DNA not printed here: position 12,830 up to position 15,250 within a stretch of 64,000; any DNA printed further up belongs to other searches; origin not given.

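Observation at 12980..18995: Accessory island of two convergent operons: metallophosphoesterase-like giant protein + nitrilase, facing Cas4-like nuclease-wHTH fusion + unknown + tandem NDT-like protein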

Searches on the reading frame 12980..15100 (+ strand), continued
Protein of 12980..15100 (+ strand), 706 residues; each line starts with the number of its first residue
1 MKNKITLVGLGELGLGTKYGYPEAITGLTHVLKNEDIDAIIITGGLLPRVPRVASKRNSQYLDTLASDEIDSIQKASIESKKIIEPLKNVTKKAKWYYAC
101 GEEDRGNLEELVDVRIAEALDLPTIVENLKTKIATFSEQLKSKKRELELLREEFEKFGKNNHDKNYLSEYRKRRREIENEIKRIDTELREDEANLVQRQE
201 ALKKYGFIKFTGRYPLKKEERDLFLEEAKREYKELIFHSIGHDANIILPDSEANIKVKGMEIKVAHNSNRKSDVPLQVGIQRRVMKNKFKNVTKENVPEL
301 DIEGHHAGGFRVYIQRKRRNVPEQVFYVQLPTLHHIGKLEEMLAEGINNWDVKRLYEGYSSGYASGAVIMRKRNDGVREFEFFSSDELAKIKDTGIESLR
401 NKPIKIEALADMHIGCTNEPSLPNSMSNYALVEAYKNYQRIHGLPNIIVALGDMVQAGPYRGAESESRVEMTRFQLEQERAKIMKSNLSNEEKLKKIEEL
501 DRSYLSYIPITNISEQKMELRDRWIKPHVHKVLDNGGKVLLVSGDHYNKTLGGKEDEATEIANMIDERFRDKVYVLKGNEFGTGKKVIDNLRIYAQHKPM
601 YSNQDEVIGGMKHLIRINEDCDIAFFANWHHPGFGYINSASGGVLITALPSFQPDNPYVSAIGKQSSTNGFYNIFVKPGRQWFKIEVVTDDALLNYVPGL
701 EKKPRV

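Call 40: find_encoding_contigs(protein=P0101, flank=10000, max_places=2)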
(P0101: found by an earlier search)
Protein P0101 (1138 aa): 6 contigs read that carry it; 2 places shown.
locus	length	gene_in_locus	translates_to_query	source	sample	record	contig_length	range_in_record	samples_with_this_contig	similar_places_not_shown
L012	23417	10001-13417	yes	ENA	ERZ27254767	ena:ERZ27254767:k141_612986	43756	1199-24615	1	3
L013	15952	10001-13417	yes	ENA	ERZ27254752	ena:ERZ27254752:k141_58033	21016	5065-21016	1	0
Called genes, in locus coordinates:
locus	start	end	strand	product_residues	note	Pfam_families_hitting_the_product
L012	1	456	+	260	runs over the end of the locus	-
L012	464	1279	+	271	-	-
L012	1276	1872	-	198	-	PF03167:UDG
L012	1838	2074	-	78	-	-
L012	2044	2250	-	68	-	-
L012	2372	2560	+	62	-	PF00584:SecE (weak)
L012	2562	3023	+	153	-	PF03439:Spt5-NGN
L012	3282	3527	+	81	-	-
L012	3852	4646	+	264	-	-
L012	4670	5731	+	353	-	-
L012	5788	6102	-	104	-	PF00338:Ribosomal_S10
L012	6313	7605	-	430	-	PF00009:GTP_EFTU, PF03144:GTP_EFTU_D2, PF03143:GTP_EFTU_D3, PF22594:GTP-eEF1A_C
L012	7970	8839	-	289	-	PF13365:Trypsin_2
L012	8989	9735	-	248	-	-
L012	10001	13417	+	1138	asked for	PF02954:HTH_8 (weak)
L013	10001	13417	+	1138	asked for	PF02954:HTH_8 (weak)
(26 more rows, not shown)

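Call 54: predict_structure(alignment_id=A4)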
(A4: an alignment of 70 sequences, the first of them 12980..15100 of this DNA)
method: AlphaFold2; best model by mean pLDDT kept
length: 706 residues; sequences in the alignment: 70
mean_pLDDT: 92.4   pTM: 0.89
mean pLDDT of the five models: 92.4, 92.4, 91.5, 90.8, 90.5
residues with pLDDT >= 90: 559; 70-90: 120; 50-70: 18; < 50: 9
segments of 3 or more residues with pLDDT < 50: 703-706
pLDDT, mean of each block of 10 residues (from residue 1): 85 98 98 97 98 92 96 94 98 98 96 87 81 92 94 80 83 93 90 81 78 87 95 96 96 97 97 94 96 97 96 94 96 98 97 96 97 97 98 92 97 90 84 97 98 87 54 90 97 92 87 96 98 99 95 95 98 96 97 97 88 96 95 94 95 88 91 97 97 88 48
secondary structure, 60 per line:
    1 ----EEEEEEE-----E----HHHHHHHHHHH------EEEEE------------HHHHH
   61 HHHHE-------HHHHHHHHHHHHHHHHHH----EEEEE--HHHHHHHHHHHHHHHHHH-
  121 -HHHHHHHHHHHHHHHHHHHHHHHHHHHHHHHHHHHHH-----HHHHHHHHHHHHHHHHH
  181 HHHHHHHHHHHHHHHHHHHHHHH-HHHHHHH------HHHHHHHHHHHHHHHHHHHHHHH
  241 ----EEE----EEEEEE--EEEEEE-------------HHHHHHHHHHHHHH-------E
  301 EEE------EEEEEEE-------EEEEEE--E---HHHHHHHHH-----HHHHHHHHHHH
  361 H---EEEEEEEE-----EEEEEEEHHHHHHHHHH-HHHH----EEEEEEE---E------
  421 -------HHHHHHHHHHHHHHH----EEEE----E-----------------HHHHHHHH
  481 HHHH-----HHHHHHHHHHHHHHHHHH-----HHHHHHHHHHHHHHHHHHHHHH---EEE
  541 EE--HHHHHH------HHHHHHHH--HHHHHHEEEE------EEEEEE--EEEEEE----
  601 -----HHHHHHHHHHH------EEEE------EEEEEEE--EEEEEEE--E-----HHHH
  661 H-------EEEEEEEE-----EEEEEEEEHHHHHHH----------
elements in order (helices of 4 or more, strands of 3 or more residues): E5-11 H22-32 E39-43 H56-64 H73-90 E95-99 H102-119 H122-158 H164-203 H205-211 H218-240 E245-247 E252-257 E260-265 H279-292 E300-303 E310-316 E324-329 H336-344 H350-361 E365-372 E378-384 H385-394 H396-399 E404-410 H428-442 E447-450 H473-484 H490-507 H513-534 E538-542 H545-550 H557-564 H567-572 E573-576 E583-588 E591-596 H606-616 E623-626 E633-639 E642-648 H657-661 E669-676 E682-689 H690-696
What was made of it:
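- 12980..15100 (+): 706-aa giant tandem metallophosphoesterase (MPE)-like protein; member of an unannotated DPANN-wide family. AF2 model pLDDT 92.4, pTM 0.89 (call 54).
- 13283..13699 (+): Coiled-coil hairpin inserted in the N-terminal MPE copy (aa 102-240). Model helices 102-119, 122-158, 164-203 and 218-240 (call 54).
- On Metallophosphoesterase (calcineurin-like) superfamily - giant protein: AF2 model pLDDT 92.4 (call 54).
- On PolD DP1 / polymerase B-subunit family: The model's secondary structure shows MPE - coiled coil - MPE with no separate OB domain (call 54).
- There is a long antiparallel coiled coil (call 54).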

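Call 59: search_protein_families(library=phrogs, proteins=[window:12980-15100:+], max_evalue=0.1)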
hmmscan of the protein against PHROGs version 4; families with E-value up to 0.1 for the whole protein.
window:12980-15100:+ (706 aa): 3 families
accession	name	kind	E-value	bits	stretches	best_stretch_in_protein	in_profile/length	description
phrog_95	-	integration and excision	0.00053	19.7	1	93-242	396-551/651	integrase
phrog_21971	-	unknown function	0.054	14.9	0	63-82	6-25/39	-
phrog_6440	-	unknown function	0.075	14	1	125-224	42-131/186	-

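Call 76: find_encoding_contigs(protein=P0098, flank=10000, max_places=2)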
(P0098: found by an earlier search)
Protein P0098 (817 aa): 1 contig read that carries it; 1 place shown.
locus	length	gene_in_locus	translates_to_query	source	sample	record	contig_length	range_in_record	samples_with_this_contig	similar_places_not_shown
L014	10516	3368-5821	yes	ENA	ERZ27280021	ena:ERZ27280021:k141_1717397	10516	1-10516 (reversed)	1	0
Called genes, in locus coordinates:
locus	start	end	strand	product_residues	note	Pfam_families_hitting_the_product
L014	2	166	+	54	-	?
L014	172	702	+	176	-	-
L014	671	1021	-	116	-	PF01849:NAC, PF19026:UBA_HYPK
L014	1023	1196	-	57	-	PF03911:Sec61_beta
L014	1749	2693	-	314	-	PF04014:MazE_antitoxin (faint)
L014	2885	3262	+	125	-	-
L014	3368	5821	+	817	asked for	-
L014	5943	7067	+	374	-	PF13365:Trypsin_2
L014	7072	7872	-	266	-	-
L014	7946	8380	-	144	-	-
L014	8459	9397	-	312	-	PF00890:FAD_binding_2 (weak), PF01134:GIDA (faint), PF01266:DAO (faint), PF01946:Thi4 (weak), PF03486:HI0933_like (faint), PF07992:Pyr_redox_2, PF13738:Pyr_redox_3, PF00070:Pyr_redox, +1 more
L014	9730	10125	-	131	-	-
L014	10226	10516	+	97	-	?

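Call 77: find_encoding_contigs(protein=P0009, flank=10000, max_places=2)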
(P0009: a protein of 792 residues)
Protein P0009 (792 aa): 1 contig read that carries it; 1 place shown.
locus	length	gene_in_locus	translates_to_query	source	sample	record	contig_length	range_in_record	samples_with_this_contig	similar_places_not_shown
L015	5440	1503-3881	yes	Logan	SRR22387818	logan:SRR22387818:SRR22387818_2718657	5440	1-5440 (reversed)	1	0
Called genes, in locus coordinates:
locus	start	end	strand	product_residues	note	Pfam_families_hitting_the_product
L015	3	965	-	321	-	?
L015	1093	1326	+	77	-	-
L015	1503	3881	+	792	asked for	-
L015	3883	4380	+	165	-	PF00383:dCMP_cyt_deam_1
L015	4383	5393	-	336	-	PF10343:Q_salvage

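Call 80: list_cluster_members(proteins=[P0013, P0016, P0018, P0019, P0021, P0022, P0023, P0025, P0030, P0039])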
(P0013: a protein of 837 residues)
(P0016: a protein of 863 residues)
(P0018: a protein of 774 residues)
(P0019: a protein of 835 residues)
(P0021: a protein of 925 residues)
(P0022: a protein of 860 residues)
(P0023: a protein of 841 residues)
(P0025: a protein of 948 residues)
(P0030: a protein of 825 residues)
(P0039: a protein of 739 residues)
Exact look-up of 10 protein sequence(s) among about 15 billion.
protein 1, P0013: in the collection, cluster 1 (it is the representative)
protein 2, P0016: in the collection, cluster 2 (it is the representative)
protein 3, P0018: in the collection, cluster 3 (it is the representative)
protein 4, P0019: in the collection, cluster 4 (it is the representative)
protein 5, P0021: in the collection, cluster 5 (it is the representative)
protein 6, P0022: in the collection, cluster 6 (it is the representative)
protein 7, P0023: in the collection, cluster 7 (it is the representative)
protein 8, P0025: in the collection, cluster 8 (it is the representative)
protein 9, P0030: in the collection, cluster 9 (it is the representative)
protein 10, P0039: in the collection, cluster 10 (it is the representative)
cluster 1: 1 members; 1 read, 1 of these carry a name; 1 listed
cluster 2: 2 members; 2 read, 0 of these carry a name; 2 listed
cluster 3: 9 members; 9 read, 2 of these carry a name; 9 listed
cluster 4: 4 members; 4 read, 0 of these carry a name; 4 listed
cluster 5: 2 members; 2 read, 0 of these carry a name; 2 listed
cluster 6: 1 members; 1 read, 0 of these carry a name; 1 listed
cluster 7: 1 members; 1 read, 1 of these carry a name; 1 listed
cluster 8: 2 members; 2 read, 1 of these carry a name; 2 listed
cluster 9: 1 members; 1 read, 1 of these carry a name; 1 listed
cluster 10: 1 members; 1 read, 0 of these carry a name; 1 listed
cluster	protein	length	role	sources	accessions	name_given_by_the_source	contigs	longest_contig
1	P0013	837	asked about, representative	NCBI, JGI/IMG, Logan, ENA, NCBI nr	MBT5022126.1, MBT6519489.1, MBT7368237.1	hypothetical protein HOK51_06575 [Candidatus Woesearchaeota archaeon] | hypothetical protein | hypothetical protein [Candidatus Woesearchaeota archaeon]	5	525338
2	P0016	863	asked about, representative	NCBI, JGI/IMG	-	-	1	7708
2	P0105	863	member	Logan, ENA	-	-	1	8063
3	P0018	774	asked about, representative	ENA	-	-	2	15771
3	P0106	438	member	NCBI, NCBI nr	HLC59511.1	MAG TPA: hypothetical protein VJH34_03225, partial [archaeon] | hypothetical protein [archaeon]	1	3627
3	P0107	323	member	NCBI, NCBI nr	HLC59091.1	MAG TPA: hypothetical protein VJH34_01040, partial [archaeon] | hypothetical protein [archaeon]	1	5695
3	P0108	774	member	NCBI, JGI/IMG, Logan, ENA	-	-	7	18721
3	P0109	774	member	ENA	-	-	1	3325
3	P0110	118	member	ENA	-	-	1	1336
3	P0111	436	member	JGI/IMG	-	-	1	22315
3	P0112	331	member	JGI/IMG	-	-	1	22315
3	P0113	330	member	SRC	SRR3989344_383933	-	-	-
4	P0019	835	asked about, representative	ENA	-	-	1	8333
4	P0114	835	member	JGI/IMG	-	-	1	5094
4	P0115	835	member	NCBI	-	-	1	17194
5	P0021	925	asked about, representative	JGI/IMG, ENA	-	-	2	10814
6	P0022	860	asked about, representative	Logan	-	-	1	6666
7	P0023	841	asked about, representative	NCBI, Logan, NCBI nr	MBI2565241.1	hypothetical protein HYV79_04620 [Candidatus Woesearchaeota archaeon] | hypothetical protein [Candidatus Woesearchaeota archaeon]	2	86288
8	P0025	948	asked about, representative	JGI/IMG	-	-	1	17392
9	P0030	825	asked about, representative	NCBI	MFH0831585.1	MAG: hypothetical protein V1886_01845 [archaeon]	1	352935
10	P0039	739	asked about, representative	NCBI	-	-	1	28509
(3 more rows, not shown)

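Call 81: find_encoding_contigs(protein=P0013, flank=7000, max_places=1)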
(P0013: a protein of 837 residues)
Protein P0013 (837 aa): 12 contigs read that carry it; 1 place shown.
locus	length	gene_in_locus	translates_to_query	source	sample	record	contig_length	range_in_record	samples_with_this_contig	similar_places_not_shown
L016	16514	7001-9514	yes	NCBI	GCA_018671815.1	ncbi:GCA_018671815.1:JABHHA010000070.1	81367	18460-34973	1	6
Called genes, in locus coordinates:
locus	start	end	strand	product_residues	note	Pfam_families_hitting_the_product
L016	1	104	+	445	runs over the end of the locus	-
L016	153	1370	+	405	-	PF12704:MacB_PCD, PF02687:FtsX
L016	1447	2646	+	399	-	PF12704:MacB_PCD, PF02687:FtsX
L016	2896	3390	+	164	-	-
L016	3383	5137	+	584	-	PF00004:AAA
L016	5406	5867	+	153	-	-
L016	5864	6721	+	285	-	PF13365:Trypsin_2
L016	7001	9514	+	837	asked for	-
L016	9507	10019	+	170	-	-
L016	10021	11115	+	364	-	PF00656:Peptidase_C14 (weak)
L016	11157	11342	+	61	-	-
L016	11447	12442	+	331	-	-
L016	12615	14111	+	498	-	PF13847:Methyltransf_31 (faint)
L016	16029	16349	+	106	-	-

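Call 82: find_encoding_contigs(protein=P0030, flank=7000, max_places=1)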
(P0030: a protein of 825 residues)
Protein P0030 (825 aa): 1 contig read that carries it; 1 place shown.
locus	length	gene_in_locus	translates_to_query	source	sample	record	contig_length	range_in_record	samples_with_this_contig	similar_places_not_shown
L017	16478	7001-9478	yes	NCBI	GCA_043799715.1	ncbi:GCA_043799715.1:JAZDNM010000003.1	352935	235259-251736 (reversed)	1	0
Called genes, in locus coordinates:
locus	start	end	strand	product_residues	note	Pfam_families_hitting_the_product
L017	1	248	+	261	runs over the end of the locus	PF01978:TrmB, PF11495:TrmB_EBD_N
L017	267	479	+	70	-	-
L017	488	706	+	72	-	-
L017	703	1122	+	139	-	-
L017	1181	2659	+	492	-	PF01409:tRNA-synt_2d, PF00152:tRNA-synt_2 (faint)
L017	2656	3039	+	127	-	-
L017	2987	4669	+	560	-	PF18262:PhetRS_B1 (faint), PF03483:B3_4 (weak), PF03484:B5, PF17759:tRNA_synthFbeta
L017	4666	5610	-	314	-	PF00149:Metallophos (faint), PF14582:Metallophos_3 (weak)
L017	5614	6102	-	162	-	-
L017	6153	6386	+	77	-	-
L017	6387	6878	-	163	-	-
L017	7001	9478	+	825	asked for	-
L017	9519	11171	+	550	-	PF19289:PmbA_TldD_3rd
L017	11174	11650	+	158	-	PF08211:dCMP_cyt_deam_2, PF00383:dCMP_cyt_deam_1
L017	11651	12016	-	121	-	-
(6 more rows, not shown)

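Call 100: fold_search(model_id=the predicted structure, library=pdb)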
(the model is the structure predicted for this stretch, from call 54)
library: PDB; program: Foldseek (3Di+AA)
matches with E <= 10: 886; with E <= 0.001: 10
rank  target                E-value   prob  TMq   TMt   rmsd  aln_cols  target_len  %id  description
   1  3ib7                  5.8e-05  1.00  0.22  0.47   7.5       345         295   12  Crystal structure of full length Rv0805 (released 2009-09-29)
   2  6t8h_A                1.7e-04  1.00  0.24  0.38  18.3       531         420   10  Cryo-EM structure of the DNA-bound PolD-PCNA processive complex from P. abyssi (released 2020-03-04)
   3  6p1h_B                1.7e-04  0.99  0.20  0.28  17.0       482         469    9  Cryo-EM Structure of DNA Polymerase Delta Holoenzyme (released 2019-10-02)
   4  2zo9_B                2.4e-04  1.00  0.22  0.51   6.6       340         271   10  Malonate-bound structure of the glycerophosphodiesterase from Enterobacter aerogenes (GpdQ) and characterization of th (released 2008-10-07)
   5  6hms_A                3.0e-04  0.99  0.21  0.35  16.1       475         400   10  Cryo-EM map of DNA polymerase D from Pyrococcus abyssi in complex with DNA (released 2019-01-30)
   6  7kc0_B                5.7e-04  0.98  0.21  0.30  17.0       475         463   10  Structure of the Saccharomyces cerevisiae replicative polymerase delta in complex with a primer/template and the PCNA  (released 2020-12-02)
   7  6v8p_F                7.0e-04  0.97  0.19  0.28  17.2       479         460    9  Structure of DNA Polymerase Zeta (Apo) (released 2020-08-19)
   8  8tlq_F                7.8e-04  0.99  0.22  0.33  17.7       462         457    9  Cryo-EM structure of the Rev1-Polzeta-DNA-dCTP complex (released 2024-05-15)
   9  6v93_F                8.3e-04  0.97  0.21  0.31  20.1       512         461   10  Structure of DNA Polymerase Zeta/DNA/dNTP Ternary Complex (released 2020-08-19)
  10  2dxl_A                8.7e-04  1.00  0.21  0.48   7.8       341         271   10  Glycerophosphodiesterase from Enterobacter aerogenes (released 2007-05-22)
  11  9cd1                  1.7e-03  1.00  0.18  0.45  11.5       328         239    8  Crystal structure of the Klebsiella pneumoniae LpxH / JH-LPH-107 complex (released 2025-02-12)
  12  7ss7                  2.0e-03  1.00  0.18  0.47  11.5       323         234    9  Crystal structure of Klebsiella LpxH in complex with JH-LPH-50 (released 2023-04-12)
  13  3d03_A                2.3e-03  0.99  0.20  0.45   8.0       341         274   11  1.9A structure of Glycerophoshphodiesterase (GpdQ) from Enterobacter aerogenes (released 2008-10-14)
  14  6ph9                  2.5e-03  0.99  0.19  0.46  10.0       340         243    8  Crystal Structure of the Klebsiella pneumoniae LpxH-lipid X complex (released 2020-02-12)
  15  6pj3                  2.5e-03  0.99  0.17  0.43  12.4       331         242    9  Crystal structure of the Klebsiella pneumoniae LpxH/JH-LPH-33 complex (released 2020-02-12)
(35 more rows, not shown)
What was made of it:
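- On Metallophosphoesterase (calcineurin-like) superfamily - giant protein: Foldseek probability about 1.0 for Rv0805, DP1 and GpdQ (call 100).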
